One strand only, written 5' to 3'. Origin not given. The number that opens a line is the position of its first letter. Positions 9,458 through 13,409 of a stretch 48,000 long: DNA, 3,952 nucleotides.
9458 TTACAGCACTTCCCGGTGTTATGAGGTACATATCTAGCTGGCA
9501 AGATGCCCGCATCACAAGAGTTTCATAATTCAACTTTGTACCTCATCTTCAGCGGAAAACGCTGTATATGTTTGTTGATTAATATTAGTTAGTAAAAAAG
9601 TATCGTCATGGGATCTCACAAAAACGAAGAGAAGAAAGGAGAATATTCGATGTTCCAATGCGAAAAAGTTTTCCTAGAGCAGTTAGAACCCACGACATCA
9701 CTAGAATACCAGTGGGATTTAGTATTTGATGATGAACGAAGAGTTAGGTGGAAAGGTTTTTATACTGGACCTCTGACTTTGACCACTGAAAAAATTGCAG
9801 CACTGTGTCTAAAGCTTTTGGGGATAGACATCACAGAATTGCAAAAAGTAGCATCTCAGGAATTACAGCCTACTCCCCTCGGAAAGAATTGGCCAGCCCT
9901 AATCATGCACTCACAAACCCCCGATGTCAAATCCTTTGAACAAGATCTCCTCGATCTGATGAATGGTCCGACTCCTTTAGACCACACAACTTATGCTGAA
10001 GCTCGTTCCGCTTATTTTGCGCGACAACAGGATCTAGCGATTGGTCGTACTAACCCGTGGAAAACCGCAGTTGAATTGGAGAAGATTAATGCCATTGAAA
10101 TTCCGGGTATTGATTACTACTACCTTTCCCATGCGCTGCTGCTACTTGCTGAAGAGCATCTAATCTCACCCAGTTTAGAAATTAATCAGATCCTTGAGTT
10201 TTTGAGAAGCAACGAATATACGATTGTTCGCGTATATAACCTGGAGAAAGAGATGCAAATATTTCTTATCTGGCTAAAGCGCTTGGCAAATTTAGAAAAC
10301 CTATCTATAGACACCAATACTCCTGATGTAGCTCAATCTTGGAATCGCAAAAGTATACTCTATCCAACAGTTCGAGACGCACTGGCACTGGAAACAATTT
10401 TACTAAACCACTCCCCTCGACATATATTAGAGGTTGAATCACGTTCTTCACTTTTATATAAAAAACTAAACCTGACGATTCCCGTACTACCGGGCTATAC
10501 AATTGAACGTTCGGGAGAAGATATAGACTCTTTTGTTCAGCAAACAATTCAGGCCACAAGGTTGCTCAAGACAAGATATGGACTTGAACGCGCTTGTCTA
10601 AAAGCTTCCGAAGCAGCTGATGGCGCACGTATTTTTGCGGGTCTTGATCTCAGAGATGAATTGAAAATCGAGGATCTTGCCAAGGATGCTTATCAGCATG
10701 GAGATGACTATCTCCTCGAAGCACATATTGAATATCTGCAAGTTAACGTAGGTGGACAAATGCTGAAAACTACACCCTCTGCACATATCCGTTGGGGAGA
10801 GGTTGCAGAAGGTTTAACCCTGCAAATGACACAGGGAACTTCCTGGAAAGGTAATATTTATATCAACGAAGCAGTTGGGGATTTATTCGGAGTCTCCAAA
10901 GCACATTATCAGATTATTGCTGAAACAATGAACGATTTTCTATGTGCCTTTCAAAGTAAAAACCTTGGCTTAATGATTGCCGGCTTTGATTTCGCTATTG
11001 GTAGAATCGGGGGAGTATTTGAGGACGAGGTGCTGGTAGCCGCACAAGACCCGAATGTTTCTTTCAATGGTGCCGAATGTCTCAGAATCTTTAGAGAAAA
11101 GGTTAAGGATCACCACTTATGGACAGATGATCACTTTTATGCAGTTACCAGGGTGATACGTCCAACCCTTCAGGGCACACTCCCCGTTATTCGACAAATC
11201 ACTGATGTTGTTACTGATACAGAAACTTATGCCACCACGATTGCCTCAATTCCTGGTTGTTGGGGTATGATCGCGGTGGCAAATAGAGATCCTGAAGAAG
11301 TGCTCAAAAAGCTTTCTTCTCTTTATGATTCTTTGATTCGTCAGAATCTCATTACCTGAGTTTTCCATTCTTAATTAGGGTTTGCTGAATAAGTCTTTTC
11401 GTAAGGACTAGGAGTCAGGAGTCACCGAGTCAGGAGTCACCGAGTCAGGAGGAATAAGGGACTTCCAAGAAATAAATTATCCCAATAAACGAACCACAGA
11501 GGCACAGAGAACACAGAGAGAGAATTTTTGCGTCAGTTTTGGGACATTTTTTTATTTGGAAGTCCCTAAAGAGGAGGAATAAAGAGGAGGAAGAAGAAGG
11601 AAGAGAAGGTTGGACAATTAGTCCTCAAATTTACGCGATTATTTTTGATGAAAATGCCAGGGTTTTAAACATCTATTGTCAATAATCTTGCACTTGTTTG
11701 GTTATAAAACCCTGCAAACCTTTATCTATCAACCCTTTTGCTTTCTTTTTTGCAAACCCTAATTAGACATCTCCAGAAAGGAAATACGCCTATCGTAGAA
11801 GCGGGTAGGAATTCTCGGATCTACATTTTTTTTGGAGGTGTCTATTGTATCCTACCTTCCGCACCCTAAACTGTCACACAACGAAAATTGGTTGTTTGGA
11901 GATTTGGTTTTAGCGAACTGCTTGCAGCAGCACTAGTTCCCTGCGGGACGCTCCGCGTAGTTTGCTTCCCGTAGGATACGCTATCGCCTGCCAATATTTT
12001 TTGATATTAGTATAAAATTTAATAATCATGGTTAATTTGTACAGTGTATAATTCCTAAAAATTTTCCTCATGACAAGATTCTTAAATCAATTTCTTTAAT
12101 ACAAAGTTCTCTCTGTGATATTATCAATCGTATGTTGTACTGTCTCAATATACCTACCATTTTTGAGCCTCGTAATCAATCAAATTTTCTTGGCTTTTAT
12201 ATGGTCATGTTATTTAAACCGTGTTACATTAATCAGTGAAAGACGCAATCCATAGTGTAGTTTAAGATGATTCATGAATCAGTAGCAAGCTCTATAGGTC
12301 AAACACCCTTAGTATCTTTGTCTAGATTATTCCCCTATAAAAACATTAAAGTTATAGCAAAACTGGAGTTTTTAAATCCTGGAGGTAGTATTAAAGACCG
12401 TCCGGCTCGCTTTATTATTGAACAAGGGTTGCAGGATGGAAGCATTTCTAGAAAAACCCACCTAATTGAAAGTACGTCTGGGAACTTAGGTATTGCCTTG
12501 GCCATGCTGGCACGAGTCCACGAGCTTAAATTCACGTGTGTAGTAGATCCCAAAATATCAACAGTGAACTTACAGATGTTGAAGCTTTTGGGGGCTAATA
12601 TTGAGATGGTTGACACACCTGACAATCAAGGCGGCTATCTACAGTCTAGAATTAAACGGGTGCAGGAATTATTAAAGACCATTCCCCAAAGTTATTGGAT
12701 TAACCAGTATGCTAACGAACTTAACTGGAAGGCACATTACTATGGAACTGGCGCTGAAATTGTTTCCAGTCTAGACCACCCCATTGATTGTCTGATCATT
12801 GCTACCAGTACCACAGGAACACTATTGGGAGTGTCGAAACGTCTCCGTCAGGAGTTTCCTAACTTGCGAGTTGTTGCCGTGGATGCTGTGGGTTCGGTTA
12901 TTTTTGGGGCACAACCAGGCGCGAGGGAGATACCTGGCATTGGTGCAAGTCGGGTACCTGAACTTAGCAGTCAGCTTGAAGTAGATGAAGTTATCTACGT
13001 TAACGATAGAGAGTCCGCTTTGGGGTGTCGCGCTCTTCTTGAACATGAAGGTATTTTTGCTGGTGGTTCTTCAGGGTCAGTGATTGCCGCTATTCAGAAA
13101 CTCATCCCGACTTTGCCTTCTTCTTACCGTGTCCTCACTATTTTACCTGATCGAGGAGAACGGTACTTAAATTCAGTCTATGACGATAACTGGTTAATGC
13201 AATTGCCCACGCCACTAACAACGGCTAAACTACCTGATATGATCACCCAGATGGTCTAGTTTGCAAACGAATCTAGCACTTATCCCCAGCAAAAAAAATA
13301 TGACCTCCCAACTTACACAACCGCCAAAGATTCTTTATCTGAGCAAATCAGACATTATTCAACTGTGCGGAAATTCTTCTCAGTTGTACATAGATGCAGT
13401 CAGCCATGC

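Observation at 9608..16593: Orphan L-2,3-diaminopropionate islet: ATP-grasp-like protein + SbnA + SbnB + diiron HDO + EamA exporter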

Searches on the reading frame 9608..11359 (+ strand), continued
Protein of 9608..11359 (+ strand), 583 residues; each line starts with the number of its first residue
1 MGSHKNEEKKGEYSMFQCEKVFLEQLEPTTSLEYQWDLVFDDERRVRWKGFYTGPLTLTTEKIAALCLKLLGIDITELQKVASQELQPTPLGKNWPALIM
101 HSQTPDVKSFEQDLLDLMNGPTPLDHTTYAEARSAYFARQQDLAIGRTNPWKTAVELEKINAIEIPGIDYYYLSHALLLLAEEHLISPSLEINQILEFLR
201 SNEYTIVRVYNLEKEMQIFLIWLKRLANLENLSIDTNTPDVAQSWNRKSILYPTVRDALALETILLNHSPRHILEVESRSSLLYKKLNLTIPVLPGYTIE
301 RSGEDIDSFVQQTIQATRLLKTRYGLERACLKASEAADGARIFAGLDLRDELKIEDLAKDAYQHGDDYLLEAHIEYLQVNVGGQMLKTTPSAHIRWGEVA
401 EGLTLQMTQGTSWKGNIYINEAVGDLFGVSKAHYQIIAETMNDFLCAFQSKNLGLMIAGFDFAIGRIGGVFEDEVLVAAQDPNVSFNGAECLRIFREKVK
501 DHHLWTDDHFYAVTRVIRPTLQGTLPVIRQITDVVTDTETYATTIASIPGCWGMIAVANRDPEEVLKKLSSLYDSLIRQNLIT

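Call 56: find_related_loci(query=A2, collection=metagenome_contigs, flank=8000)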
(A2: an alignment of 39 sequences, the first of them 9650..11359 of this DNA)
Query A2 (569 aa) in metagenome_contigs; peptide patterns used: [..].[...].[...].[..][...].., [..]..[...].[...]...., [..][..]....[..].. (x = any residue, [..] = any of these).
298 stretches matched a pattern; 33 encode a relative of the query (tblastn E <= 1e-3); 32 distinct loci.
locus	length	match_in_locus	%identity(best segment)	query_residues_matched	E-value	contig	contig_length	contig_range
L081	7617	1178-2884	99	1-569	0e+0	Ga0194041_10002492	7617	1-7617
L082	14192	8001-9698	52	5-568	0e+0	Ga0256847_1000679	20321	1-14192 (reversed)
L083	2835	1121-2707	41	5-541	3e-139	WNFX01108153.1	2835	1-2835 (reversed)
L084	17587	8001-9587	41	5-541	2e-132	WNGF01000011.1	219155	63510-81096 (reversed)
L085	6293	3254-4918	40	1-568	8e-131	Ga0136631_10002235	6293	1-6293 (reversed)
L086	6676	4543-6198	39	4-567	1e-130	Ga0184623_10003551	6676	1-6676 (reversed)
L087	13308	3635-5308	40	5-562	2e-128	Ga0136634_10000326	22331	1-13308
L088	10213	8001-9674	40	5-562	2e-128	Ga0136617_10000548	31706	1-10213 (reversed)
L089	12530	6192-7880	40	6-567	6e-118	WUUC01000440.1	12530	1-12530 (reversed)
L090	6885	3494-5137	39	24-567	2e-117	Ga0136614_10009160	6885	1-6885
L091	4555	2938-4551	36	22-567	6e-117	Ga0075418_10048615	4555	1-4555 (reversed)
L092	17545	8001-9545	39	14-544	2e-114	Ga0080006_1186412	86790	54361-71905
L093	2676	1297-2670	41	22-481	1e-119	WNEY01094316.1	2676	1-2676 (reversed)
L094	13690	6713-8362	37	6-567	3e-113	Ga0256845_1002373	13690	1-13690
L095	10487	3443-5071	37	28-569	1e-111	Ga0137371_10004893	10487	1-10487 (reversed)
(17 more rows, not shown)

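Call 63: list_cluster_members(proteins=[P0001, P0108, P0109, P0004])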
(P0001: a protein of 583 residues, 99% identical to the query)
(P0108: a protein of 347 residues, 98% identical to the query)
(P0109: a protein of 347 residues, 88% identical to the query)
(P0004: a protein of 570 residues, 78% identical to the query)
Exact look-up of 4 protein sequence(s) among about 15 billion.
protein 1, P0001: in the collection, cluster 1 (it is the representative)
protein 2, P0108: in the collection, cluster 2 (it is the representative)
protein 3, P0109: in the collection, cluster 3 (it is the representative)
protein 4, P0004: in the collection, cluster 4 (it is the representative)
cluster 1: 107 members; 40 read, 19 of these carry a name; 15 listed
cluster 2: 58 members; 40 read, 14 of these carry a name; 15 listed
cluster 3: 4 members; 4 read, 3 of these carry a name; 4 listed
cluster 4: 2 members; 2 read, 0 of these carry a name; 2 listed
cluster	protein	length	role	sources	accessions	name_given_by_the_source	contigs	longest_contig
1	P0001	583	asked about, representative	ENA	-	-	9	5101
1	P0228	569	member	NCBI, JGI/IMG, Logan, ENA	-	hypothetical protein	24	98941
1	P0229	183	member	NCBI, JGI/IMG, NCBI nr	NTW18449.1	MAG: hypothetical protein HGA42_02085 [Nostocales cyanobacterium W4_Combined_metabat2_030] | hypothetical protein | hypothetical protein [Nostocales cyanobacterium W4_Combined_metabat2_030]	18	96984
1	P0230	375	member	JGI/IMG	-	hypothetical protein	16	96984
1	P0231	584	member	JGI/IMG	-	hypothetical protein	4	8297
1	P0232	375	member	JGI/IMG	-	hypothetical protein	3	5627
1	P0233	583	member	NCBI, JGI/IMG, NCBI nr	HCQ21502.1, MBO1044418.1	MAG TPA: hypothetical protein DIU28_08670 [Anabaena sp. UBA12330] | hypothetical protein | hypothetical protein [Aphanizomenon flos-aquae UKL13-PB]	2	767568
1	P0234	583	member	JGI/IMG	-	hypothetical protein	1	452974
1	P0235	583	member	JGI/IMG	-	hypothetical protein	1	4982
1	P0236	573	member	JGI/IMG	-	hypothetical protein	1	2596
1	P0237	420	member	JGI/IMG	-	hypothetical protein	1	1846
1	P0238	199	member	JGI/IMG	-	hypothetical protein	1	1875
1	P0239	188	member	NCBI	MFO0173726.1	MAG: hypothetical protein ACK51W_14825, partial [Aphanizomenon sp.]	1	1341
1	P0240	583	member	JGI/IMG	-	hypothetical protein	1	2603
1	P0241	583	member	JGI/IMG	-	hypothetical protein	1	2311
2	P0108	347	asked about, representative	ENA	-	-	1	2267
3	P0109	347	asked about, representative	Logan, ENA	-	-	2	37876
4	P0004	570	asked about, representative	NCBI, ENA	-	-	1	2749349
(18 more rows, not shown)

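Call 73: search_solved_structures(query=A2, max_evalue=10, show_alignments=3)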
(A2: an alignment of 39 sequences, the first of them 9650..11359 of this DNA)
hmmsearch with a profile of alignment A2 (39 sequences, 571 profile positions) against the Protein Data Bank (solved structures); distinct sequences matched with E-value up to 10: 2.
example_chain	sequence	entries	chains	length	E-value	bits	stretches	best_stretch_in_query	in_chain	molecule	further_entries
6u59_H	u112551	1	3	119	0.022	16.2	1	380-434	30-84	rabbit antibody 13B Fragment antigen binding heavy chain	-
3t98_A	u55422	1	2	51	1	10.7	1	152-189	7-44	Nuclear pore complex protein Nup54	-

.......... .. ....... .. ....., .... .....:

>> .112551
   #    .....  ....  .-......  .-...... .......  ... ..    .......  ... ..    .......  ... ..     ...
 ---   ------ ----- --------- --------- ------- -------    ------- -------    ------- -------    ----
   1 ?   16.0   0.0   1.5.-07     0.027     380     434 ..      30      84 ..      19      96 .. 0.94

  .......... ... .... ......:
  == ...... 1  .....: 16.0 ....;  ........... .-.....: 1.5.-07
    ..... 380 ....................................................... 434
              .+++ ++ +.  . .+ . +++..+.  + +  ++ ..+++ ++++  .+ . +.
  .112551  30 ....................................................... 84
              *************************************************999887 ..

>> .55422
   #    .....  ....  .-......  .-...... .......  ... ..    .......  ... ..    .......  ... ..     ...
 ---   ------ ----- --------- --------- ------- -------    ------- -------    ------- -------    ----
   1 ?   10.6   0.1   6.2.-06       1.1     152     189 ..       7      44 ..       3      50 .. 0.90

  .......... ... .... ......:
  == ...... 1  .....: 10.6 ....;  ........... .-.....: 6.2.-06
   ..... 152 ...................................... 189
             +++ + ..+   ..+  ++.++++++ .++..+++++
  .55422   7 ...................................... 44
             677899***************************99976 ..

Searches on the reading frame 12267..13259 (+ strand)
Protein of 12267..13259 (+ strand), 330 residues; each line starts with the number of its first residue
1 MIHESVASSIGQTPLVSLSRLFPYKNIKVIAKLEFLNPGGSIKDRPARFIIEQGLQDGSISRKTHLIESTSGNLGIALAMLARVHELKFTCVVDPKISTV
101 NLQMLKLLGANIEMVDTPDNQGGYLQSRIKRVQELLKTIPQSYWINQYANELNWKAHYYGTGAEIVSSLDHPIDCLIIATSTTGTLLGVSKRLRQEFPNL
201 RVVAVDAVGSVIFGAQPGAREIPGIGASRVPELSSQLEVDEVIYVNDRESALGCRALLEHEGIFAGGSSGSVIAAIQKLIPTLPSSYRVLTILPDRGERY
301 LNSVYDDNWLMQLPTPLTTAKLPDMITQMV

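Call 3: search_protein_families(library=pfam, proteins=[window:12267-13259:+], max_evalue=0.01)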
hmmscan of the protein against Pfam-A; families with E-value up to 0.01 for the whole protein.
window:12267-13259:+ (330 aa): 1 family
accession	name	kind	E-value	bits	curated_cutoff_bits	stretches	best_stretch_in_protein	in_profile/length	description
PF00291.31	PALP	-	1.1e-64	219.1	35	1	8-295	3-295/295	Pyridoxal-phosphate dependent enzyme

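Call 7: search_protein_families(library=ncbifam, proteins=[window:12267-13259:+], max_evalue=0.01)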
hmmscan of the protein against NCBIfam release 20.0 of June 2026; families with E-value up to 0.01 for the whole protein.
window:12267-13259:+ (330 aa): 29 families (the best 25 are shown)
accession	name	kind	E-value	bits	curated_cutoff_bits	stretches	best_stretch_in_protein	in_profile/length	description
TIGR03945.1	PLP_SbnA_fam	equivalog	2.5e-127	424.1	349.95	1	7-310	2-304/304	2,3-diaminopropionate biosynthesis protein SbnA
TIGR01136.1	cysKM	subfamily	8.2e-75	251.9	344.15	1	7-303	2-296/299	cysteine synthase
TIGR01139.1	cysK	equivalog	2.3e-68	230.7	350.95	1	7-302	2-294/298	cysteine synthase A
NF007989.0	PRK10717.1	equivalog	2.7e-67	227.2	387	1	2-312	4-324/334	cysteine synthase A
TIGR01137.1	cysta_beta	equivalog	1.3e-65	221.9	510.25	1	2-312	1-317/457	cystathionine beta-synthase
NF053679.1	CysteaSynCapA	equivalog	7.9e-59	199.1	600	1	2-312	6-326/329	cysteate synthase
NF008735.0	PRK11761.1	equivalog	8.6e-57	192.6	413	1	4-303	4-291/296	cysteine synthase CysM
TIGR01138.1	cysM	equivalog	9e-56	189.5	394.2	1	6-303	2-287/290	cysteine synthase B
NF052478.1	CystDsulMYC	equivalog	8.9e-22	77.9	600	1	25-312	35-332/354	L-cysteine desulfhydrase Cds1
NF005292.0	PRK06815.1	equivalog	2.7e-12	46.4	371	1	3-206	12-203/320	threonine/serine dehydratase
NF004170.0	PRK05638.1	equivalog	6.8e-11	41.4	421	1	6-126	60-176/442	threonine synthase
NF005680.0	PRK07476.1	equivalog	4.7e-10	38.9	413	1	5-204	16-203/326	hydroxyectoine utilization dehydratase EutB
NF004996.0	PRK06381.1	equivalog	7.5e-09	35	266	1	11-194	14-188/319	threonine synthase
NF005035.0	PRK06450.1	equivalog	8.1e-09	34.7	301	1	25-116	63-150/338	threonine synthase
NF006094.0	PRK08246.1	subfamily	1.1e-08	34.9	331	1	4-207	15-200/310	serine/threonine dehydratase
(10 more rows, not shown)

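Call 36: search_solved_structures(query=window:12267-13259:+, max_evalue=1e-20, show_alignments=1)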
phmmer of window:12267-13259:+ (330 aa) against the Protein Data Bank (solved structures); distinct sequences matched with E-value up to 1e-20: 106 (the best 60 are shown).
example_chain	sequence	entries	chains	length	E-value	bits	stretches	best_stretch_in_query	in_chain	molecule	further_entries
5d84_A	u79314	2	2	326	1.8e-126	424.8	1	2-313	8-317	Probable siderophore biosynthesis protein SbnA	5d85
5d86_A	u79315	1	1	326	6.4e-126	423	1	2-313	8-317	Probable siderophore biosynthesis protein SbnA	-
5d87_A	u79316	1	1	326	2.3e-125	421.1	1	2-313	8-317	Probable siderophore biosynthesis protein SbnA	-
6ahi_A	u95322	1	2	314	3e-56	194.1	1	4-303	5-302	Cysteine synthase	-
5xw3_A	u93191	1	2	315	8.3e-54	186.1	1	3-309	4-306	O-acetylserine lyase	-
4ofx_A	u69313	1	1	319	1.2e-53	185.6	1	2-311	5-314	Cystathionine beta-synthase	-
5b1h_A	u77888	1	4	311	3.2e-52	180.9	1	4-303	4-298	Cystathionine beta-synthase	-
5b1i_A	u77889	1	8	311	2.2e-51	178.1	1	4-303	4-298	Cystathionine beta-synthase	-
8if7_A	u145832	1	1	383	2.6e-51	177.9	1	29-313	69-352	CmnB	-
5ohx_A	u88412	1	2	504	4.8e-51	177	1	5-310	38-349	Cystathionine beta-synthase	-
2egu_A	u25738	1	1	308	4.9e-50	173.7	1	5-303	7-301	Cysteine synthase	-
8stw_A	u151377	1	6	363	2.8e-49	171.2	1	6-312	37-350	Cystathionine beta-synthase, K384N variant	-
1m54_A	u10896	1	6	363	3.9e-49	170.8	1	6-312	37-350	CYSTATHIONINE BETA-SYNTHASE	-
5mms_A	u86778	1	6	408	5.6e-49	170.2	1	6-312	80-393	Cystathionine beta-synthase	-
1jbq_A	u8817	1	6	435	6.7e-49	170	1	6-312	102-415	CYSTATHIONINE BETA-SYNTHASE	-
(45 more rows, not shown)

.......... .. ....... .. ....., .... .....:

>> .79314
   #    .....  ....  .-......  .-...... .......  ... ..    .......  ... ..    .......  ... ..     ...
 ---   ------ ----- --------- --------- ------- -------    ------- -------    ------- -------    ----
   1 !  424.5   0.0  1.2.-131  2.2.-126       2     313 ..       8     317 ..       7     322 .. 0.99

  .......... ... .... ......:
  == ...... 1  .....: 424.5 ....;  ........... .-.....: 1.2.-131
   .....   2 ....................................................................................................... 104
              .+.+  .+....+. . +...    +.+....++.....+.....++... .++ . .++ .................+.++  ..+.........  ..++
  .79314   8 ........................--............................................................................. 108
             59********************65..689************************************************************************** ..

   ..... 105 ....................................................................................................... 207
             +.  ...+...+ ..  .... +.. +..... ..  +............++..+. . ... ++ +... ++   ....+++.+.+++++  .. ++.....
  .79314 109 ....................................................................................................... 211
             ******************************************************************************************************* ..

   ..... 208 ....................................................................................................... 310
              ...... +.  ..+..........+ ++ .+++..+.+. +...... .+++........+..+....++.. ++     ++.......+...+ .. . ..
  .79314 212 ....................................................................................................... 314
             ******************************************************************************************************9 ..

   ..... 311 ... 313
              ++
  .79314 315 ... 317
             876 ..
